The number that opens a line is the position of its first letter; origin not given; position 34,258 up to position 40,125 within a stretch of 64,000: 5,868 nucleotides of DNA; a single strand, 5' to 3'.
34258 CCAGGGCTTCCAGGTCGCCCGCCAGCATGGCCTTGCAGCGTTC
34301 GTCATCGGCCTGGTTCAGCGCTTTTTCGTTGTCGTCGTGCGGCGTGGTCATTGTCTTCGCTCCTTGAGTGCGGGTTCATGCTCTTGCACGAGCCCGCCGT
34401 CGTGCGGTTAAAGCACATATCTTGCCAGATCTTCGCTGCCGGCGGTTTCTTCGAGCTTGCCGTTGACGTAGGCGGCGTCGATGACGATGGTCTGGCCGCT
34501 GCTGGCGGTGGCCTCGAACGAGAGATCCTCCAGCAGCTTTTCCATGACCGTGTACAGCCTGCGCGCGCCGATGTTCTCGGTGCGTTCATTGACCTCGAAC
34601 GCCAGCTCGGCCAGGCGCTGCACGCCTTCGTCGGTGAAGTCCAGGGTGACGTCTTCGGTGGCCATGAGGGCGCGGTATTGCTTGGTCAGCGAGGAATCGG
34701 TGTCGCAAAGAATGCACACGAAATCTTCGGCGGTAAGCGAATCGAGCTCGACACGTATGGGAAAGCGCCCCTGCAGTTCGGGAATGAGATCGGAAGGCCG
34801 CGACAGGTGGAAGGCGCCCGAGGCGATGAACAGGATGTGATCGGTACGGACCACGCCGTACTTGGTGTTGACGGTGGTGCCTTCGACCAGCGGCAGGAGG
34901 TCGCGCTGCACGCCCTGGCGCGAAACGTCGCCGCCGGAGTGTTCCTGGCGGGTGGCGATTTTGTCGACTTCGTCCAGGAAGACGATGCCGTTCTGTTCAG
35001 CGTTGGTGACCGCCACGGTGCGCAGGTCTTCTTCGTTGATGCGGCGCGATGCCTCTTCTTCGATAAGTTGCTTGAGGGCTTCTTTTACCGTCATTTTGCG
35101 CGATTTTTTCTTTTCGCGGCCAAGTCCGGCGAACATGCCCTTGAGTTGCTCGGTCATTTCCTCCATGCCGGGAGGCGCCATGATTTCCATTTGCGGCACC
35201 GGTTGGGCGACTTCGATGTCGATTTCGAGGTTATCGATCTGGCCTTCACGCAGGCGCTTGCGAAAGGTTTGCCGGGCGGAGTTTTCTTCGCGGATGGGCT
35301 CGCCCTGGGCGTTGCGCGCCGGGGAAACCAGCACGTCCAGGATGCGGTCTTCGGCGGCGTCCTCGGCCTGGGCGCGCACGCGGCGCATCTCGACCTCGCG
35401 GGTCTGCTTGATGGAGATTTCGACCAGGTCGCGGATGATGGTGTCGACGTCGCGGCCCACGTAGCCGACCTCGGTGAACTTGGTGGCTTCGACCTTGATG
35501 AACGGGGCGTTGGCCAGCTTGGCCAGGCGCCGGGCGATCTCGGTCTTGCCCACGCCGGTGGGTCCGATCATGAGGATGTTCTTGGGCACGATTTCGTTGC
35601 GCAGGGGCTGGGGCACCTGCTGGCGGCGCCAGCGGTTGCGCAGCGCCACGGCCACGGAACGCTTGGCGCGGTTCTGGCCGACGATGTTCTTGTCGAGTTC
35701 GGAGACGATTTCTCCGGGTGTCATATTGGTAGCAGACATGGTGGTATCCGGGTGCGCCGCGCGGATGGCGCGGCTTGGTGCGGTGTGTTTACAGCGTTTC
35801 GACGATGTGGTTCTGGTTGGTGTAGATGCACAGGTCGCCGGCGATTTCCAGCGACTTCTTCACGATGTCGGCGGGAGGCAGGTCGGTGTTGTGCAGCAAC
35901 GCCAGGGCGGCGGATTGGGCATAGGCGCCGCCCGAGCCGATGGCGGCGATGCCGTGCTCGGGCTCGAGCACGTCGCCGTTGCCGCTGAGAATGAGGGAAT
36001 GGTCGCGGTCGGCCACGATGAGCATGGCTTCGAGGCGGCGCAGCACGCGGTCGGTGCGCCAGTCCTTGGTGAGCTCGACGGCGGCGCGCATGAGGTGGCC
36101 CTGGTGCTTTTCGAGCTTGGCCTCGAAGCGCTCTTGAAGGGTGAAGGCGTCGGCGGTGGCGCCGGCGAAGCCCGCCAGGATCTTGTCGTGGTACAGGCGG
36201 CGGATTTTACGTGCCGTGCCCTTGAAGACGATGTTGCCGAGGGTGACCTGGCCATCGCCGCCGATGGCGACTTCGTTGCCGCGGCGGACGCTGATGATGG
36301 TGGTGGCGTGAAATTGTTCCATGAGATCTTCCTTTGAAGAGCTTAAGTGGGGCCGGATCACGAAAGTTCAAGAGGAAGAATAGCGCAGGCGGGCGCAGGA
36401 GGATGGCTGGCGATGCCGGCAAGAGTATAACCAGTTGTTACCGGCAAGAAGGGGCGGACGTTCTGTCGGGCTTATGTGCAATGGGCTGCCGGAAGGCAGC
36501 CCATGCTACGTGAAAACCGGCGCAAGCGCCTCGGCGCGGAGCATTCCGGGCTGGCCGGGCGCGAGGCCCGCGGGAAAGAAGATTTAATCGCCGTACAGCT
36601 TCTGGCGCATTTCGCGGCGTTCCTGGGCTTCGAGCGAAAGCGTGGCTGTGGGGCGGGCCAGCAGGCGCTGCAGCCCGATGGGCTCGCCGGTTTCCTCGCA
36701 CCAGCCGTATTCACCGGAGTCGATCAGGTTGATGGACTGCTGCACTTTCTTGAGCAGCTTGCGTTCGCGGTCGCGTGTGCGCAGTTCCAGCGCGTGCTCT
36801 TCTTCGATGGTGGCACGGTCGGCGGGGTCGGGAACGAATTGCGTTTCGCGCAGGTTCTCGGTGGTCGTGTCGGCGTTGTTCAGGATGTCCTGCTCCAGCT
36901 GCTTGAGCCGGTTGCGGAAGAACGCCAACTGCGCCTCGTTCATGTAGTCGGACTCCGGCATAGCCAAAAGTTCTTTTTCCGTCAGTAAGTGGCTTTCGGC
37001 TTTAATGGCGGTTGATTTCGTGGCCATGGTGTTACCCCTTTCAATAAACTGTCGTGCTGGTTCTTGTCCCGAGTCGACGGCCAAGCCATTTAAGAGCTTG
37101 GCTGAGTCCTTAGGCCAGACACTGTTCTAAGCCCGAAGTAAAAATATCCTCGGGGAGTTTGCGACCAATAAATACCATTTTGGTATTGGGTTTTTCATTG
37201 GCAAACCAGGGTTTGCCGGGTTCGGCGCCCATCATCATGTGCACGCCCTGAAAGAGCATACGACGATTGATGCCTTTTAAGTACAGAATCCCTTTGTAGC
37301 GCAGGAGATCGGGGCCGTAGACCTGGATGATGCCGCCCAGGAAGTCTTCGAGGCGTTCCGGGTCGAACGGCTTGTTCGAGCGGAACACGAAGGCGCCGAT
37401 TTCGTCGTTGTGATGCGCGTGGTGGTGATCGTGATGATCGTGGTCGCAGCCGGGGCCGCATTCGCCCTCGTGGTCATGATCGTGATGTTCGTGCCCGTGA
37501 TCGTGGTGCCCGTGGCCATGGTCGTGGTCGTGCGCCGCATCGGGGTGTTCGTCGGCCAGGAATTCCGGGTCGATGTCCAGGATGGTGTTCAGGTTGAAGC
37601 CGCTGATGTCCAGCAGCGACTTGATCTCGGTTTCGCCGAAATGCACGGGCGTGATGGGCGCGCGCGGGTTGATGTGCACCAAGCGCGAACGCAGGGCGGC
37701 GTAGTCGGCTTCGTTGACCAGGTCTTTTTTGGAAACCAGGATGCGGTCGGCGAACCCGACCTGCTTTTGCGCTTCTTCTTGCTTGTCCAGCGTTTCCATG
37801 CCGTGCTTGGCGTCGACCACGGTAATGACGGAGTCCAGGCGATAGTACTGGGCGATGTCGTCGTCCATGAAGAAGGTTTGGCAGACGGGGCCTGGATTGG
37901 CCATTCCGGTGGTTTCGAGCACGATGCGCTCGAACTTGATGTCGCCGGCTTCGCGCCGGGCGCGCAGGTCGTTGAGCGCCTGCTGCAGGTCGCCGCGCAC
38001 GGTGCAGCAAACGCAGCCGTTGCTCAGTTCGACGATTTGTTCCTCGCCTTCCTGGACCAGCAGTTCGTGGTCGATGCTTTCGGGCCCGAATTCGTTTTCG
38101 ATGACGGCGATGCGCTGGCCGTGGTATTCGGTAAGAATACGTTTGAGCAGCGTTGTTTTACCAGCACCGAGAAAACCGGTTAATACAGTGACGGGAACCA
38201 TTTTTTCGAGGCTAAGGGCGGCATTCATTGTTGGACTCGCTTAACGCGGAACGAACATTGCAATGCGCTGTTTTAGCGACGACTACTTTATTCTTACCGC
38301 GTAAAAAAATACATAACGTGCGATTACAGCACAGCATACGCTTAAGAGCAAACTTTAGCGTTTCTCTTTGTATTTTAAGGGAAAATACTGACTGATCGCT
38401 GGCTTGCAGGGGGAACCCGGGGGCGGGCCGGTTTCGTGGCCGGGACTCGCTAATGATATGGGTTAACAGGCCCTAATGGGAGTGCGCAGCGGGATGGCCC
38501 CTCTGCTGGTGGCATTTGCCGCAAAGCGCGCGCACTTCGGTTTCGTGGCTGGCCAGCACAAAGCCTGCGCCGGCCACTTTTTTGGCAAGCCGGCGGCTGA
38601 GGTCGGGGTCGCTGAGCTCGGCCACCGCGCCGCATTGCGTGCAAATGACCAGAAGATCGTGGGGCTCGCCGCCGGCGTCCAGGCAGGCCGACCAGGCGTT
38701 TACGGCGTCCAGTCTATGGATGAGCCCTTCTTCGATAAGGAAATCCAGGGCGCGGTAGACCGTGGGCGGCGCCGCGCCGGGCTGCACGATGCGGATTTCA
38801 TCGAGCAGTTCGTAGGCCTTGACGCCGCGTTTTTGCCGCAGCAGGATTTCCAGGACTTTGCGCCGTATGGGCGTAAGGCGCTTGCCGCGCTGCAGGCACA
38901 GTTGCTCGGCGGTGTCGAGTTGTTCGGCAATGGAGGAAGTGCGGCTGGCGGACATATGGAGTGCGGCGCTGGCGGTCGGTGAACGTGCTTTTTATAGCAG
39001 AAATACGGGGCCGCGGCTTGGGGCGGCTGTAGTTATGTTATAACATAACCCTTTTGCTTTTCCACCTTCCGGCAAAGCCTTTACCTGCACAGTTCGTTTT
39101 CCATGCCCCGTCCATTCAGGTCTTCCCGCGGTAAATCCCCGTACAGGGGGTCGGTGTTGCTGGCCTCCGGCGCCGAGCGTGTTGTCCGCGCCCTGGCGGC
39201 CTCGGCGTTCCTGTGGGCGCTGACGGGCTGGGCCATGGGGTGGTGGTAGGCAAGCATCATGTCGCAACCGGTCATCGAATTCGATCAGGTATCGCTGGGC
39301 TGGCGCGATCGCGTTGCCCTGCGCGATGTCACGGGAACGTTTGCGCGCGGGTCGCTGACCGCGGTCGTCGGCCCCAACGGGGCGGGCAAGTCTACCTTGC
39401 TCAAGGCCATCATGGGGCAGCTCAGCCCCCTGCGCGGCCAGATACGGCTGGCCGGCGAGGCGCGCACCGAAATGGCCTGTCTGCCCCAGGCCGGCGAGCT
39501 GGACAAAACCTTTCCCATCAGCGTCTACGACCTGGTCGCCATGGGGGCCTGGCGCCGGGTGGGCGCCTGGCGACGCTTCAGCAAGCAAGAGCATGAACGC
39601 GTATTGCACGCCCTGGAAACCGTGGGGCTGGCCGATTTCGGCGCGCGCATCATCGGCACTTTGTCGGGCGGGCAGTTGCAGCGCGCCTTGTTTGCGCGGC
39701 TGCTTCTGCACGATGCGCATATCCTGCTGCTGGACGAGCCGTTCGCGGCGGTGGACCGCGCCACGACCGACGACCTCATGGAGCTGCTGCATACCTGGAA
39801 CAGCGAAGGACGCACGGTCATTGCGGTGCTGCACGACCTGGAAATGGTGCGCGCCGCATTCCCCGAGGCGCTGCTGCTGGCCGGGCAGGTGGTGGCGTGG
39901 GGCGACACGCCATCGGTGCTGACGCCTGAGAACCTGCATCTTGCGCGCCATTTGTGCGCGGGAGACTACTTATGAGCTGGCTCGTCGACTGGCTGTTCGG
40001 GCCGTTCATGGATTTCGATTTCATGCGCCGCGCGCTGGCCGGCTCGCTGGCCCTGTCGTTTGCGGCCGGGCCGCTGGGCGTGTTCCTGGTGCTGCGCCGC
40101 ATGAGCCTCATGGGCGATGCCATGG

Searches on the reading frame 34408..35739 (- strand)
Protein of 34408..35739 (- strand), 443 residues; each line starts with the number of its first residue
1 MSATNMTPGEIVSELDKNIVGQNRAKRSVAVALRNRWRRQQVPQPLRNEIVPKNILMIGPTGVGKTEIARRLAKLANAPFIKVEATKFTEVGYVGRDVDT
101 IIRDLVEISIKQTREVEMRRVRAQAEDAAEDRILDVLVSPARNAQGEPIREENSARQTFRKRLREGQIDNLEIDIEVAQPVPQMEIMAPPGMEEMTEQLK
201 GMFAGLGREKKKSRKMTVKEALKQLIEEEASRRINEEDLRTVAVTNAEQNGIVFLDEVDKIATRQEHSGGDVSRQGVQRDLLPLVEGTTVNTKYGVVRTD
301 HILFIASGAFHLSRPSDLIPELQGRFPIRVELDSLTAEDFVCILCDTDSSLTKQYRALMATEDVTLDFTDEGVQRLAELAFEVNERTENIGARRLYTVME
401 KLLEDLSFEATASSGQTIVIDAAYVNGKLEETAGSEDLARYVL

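Call 57: search_protein_families(library=pfam, proteins=[window:34408-35739:-], max_evalue=0.00001)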
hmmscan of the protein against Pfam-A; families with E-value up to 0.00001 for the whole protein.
window:34408-35739:- (443 aa): 4 families
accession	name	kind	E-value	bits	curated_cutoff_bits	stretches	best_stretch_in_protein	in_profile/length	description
PF07724.20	AAA_2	-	1.3e-33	116.9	27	1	183-329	5-166/166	AAA domain (Cdc48 subfamily)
PF00004.35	AAA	-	1.2e-17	65.1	21.2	2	235-333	42-130/131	ATPase family associated with various cellular activities (AAA)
PF07728.20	AAA_5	-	2.1e-08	34.7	22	0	54-90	1-38/139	AAA domain (dynein-related subfamily)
PF13401.12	AAA_22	-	4.7e-07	30.6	27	0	54-102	7-58/130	AAA domain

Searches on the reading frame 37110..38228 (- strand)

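Call 57: search_protein_families(library=pfam, proteins=[window:37110-38228:-], max_evalue=0.00001)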
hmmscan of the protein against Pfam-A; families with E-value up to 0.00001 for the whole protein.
window:37110-38228:- (372 aa): 2 families
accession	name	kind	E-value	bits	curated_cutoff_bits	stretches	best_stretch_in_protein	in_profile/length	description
PF02492.25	cobW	-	5.5e-55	186.2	20.7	1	12-193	1-179/180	CobW/HypB/UreG, nucleotide-binding domain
PF07683.19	CobW_C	-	1.5e-23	82.9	22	1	277-371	1-94/94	Cobalamin synthesis protein cobW C-terminal domain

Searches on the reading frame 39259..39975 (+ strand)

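Call 57: search_protein_families(library=pfam, proteins=[window:39259-39975:+], max_evalue=0.00001)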
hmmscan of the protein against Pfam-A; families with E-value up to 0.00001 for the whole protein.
window:39259-39975:+ (238 aa): 4 families
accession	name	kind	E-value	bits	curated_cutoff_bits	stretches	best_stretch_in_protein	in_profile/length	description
PF00005.33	ABC_tran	-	2e-27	96.9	25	1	21-163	1-137/137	ABC transporter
PF13304.12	AAA_21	-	4.4e-08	34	27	0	33-51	1-19/304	AAA domain, putative AbiEii toxin, Type IV TA system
PF02463.25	SMC_N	-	1.6e-07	31.4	40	0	31-53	24-49/220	RecF/RecN/SMC N terminal domain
PF13555.12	AAA_29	-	8.6e-06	25.9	27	0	28-59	19-50/61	P-loop containing region of AAA domain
